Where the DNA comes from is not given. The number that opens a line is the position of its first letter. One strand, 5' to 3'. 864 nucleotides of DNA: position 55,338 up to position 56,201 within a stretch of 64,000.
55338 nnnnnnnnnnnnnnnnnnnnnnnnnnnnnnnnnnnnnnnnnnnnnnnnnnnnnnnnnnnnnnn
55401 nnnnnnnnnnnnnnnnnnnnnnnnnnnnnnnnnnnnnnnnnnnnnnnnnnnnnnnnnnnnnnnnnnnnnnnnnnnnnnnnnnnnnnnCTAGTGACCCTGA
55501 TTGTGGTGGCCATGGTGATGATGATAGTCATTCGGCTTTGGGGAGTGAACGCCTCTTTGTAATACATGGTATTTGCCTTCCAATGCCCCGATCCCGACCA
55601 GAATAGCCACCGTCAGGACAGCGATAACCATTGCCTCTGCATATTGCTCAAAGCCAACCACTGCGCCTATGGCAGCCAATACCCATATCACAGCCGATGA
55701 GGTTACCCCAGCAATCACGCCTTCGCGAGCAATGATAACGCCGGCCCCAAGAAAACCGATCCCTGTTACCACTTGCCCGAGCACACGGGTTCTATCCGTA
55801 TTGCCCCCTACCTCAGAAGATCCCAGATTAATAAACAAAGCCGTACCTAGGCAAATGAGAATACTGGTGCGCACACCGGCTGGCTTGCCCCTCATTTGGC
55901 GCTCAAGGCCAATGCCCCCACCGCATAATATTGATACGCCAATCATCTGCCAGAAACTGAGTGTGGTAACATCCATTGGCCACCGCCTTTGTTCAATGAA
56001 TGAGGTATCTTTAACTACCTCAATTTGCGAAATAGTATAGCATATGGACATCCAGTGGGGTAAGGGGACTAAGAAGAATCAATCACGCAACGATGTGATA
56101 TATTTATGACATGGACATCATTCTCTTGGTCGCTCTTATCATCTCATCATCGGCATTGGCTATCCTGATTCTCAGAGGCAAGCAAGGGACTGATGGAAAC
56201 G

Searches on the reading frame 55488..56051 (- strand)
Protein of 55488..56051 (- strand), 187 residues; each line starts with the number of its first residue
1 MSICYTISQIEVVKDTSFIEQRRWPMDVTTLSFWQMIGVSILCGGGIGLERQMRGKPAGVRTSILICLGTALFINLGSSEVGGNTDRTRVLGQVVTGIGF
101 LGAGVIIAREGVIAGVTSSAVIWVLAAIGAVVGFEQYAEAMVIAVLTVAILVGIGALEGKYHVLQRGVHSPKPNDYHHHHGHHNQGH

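Call 100: search_protein_families(library=pfam, max_evalue=0.001, proteins=[window:55488-56051:-])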
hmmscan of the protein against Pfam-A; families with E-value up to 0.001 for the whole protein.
window:55488-56051:- (187 aa): 1 family
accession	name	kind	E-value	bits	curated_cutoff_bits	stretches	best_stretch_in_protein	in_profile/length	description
PF02308.21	MgtC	-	5.6e-31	107.9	31.4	1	38-158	2-119/121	MgtC family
